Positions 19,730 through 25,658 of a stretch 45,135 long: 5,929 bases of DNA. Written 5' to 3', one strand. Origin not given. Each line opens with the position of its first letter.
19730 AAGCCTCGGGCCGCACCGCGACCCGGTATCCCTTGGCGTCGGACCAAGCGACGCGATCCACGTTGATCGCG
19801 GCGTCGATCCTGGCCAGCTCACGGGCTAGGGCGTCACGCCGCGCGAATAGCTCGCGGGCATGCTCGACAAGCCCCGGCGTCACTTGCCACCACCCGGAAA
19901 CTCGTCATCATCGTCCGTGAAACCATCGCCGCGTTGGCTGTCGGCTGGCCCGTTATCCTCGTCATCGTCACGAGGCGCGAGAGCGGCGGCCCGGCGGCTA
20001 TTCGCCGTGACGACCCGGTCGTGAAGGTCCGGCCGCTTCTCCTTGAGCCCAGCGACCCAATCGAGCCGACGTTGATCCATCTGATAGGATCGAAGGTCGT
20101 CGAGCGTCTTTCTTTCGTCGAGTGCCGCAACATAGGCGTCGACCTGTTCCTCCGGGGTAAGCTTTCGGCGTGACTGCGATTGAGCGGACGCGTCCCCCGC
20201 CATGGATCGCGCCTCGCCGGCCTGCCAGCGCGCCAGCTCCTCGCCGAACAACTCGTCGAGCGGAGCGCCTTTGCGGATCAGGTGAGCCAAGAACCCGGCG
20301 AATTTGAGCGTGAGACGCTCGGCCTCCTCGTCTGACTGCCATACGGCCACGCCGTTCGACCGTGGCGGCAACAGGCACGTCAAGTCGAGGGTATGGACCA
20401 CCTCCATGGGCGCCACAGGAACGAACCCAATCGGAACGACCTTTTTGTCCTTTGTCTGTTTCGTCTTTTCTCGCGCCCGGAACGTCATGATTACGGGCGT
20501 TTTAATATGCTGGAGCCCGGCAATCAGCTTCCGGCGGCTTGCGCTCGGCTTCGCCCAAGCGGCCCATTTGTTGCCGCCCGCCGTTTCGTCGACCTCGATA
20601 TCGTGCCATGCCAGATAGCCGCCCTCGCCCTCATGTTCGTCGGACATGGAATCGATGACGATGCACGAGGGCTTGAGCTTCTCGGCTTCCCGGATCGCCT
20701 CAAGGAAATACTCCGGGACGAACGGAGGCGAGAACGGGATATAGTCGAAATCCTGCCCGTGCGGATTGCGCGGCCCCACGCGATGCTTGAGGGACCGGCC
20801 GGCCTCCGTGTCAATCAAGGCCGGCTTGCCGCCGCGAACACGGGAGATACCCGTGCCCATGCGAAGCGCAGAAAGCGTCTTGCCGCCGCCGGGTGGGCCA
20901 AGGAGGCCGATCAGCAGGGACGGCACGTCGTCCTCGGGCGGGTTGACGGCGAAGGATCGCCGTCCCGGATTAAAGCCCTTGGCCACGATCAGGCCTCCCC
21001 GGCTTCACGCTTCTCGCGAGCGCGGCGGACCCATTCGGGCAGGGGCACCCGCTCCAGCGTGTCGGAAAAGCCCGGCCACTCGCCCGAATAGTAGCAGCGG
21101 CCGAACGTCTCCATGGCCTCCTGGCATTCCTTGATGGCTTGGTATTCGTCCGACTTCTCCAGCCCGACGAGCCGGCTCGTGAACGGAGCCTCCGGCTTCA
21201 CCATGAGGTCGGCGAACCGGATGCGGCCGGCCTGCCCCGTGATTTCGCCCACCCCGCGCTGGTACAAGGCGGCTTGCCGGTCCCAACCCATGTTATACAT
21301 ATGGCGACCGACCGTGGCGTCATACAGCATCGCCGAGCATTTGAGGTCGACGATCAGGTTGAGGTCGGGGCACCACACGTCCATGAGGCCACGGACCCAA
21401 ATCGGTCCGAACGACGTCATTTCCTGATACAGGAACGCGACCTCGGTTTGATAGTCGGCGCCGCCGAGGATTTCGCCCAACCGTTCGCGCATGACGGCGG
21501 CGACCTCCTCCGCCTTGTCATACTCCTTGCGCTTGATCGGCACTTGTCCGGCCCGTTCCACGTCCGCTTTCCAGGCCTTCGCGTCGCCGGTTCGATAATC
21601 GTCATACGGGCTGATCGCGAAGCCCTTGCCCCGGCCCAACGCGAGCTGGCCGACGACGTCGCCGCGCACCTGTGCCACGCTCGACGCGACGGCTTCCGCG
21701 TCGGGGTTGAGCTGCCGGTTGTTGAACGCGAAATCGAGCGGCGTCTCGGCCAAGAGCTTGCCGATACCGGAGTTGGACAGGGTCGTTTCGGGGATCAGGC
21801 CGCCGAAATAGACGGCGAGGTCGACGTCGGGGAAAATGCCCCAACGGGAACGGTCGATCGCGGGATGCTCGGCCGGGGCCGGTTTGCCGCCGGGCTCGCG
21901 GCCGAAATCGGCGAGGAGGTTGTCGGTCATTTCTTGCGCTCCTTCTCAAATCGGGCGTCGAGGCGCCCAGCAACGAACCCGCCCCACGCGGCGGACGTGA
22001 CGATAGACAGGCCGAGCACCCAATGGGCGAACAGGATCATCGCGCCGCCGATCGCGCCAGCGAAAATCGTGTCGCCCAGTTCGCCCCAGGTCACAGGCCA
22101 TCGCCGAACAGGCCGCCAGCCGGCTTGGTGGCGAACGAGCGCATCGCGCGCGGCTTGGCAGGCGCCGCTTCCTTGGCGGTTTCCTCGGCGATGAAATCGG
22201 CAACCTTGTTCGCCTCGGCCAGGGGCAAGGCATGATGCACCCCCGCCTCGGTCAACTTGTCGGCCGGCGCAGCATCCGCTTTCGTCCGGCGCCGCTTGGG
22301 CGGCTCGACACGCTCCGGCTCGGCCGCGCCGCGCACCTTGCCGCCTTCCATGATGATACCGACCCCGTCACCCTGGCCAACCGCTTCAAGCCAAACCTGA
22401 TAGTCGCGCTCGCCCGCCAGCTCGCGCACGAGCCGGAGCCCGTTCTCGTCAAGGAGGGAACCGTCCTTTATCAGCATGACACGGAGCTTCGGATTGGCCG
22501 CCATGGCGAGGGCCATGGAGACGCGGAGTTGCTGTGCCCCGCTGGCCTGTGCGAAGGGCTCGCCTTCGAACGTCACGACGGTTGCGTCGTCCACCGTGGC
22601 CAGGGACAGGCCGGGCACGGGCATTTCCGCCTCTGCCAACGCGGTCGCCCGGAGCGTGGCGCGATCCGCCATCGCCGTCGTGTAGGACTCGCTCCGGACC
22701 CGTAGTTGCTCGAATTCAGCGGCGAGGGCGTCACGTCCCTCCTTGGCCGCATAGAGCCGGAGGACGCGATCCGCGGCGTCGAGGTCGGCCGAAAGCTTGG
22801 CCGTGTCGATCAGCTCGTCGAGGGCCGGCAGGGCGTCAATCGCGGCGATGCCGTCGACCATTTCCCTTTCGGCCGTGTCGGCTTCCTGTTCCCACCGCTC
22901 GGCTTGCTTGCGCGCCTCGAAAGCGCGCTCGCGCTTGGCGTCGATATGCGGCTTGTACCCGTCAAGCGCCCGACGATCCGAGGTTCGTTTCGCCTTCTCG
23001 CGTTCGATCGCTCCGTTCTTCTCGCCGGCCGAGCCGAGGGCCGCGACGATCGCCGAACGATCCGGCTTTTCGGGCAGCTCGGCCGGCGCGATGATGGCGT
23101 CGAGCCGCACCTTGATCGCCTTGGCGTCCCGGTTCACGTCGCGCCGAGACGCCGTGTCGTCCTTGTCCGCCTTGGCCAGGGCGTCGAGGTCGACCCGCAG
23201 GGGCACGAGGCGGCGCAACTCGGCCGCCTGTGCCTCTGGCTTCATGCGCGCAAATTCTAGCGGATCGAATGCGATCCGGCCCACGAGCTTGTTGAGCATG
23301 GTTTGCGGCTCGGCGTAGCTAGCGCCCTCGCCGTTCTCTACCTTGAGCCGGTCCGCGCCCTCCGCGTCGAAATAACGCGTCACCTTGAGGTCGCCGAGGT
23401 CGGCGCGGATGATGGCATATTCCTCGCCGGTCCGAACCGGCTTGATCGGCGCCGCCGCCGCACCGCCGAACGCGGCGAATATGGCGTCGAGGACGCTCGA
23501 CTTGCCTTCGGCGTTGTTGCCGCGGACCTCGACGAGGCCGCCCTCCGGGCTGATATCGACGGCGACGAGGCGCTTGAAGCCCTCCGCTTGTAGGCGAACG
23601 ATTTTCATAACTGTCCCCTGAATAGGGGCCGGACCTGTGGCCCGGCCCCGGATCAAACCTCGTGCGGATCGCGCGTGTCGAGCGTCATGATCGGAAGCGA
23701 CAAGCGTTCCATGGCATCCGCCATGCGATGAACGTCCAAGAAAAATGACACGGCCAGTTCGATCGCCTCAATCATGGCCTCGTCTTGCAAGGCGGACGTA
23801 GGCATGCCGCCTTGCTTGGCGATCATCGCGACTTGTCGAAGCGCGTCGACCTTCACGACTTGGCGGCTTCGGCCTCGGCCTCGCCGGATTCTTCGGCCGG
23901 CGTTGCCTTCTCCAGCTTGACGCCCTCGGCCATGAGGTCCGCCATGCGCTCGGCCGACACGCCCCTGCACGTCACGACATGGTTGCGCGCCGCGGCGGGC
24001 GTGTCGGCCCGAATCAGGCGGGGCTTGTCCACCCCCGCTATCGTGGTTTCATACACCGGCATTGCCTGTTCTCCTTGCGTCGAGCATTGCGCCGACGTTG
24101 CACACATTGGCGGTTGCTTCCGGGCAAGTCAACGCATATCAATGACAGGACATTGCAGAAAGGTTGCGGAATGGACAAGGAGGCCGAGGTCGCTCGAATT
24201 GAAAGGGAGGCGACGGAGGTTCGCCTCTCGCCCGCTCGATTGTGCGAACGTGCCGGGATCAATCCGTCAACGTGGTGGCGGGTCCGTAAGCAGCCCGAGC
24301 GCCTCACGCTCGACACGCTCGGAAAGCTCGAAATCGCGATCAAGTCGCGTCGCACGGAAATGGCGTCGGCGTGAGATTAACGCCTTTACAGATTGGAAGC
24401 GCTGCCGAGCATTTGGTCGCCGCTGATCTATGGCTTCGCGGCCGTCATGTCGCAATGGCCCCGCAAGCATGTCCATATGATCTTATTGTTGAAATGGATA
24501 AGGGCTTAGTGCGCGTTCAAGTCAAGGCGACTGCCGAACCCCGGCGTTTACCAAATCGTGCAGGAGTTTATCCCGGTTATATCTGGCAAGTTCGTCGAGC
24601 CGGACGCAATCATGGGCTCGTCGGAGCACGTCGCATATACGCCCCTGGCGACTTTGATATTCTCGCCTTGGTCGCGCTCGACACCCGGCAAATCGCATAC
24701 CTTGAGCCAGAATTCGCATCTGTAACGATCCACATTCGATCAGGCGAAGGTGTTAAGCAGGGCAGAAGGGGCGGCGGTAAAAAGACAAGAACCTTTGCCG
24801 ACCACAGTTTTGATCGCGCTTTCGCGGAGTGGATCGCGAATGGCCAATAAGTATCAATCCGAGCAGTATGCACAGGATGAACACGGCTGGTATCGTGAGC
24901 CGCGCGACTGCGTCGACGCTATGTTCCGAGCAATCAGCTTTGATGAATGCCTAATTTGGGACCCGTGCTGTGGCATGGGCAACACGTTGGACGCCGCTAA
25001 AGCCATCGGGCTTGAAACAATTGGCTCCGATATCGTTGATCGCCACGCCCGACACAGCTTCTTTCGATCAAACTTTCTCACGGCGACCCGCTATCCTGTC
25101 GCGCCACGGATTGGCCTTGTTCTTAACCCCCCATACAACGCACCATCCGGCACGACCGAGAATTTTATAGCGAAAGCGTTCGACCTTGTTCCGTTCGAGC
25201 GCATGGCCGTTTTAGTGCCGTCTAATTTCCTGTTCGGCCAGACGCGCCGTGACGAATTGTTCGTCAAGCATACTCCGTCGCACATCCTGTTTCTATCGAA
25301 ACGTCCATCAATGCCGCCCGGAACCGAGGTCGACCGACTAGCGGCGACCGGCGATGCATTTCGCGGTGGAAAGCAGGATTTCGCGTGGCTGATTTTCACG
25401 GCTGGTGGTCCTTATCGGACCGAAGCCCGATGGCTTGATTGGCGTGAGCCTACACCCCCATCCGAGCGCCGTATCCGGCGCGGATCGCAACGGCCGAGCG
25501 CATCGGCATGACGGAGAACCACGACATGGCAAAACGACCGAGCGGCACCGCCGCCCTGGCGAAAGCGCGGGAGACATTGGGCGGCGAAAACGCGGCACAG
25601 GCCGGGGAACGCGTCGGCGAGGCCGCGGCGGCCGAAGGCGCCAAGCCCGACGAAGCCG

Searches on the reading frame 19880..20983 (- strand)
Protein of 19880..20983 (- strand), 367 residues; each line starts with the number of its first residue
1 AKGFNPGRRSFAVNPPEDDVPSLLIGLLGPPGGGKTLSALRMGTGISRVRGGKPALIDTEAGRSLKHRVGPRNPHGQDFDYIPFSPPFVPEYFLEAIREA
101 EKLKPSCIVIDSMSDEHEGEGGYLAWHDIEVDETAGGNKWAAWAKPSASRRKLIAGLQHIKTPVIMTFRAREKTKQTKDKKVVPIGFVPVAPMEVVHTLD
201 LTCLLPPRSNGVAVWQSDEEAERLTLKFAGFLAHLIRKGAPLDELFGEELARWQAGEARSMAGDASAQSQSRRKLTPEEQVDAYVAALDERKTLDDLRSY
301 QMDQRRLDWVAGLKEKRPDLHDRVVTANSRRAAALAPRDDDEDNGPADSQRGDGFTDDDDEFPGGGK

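Call 42: search_protein_families(library=pfam, proteins=[window:19880-20983:-], max_evalue=0.001)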
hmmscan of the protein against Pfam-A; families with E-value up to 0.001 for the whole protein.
window:19880-20983:- (367 aa): 1 family
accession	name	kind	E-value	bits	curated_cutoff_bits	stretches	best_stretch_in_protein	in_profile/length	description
PF13479.12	AAA_24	-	3.1e-11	43.9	27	1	25-181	5-141/195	AAA domain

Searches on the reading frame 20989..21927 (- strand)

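Call 42: search_protein_families(library=pfam, proteins=[window:20989-21927:-], max_evalue=0.001)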
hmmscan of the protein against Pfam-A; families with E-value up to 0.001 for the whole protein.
window:20989-21927:- (312 aa): 1 family
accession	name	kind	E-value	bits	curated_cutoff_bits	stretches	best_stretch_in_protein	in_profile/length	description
PF12684.13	DUF3799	-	1.3e-06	28.8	26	1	176-291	107-227/233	PDDEXK-like domain of unknown function (DUF3799)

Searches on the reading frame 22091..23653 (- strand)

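Call 42: search_protein_families(library=pfam, proteins=[window:22091-23653:-], max_evalue=0.001)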
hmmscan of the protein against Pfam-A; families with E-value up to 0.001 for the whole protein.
window:22091-23653:- (520 aa): 1 family
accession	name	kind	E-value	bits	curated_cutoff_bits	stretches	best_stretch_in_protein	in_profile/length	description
PF13476.12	AAA_23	-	2.6e-05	25.4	27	1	20-75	1-55/201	AAA domain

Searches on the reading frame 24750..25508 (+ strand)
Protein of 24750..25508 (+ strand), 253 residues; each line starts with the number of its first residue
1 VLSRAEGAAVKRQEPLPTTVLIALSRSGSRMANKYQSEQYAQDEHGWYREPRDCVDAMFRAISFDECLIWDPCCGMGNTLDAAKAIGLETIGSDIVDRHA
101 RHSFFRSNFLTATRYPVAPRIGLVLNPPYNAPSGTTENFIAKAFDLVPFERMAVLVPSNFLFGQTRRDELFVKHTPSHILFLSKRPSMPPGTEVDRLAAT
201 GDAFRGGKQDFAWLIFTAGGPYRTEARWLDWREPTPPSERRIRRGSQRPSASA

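Call 91: search_protein_families(library=phrogs, proteins=[window:24750-25508:+], max_evalue=0.001)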
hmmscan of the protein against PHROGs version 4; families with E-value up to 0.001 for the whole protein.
window:24750-25508:+ (253 aa): 2 families
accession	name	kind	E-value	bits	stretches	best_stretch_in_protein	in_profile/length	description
phrog_799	-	other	7.4e-35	122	1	22-239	189-389/458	DNA methyltransferase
phrog_5172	-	unknown function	0.00035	20.4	1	52-160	31-135/377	-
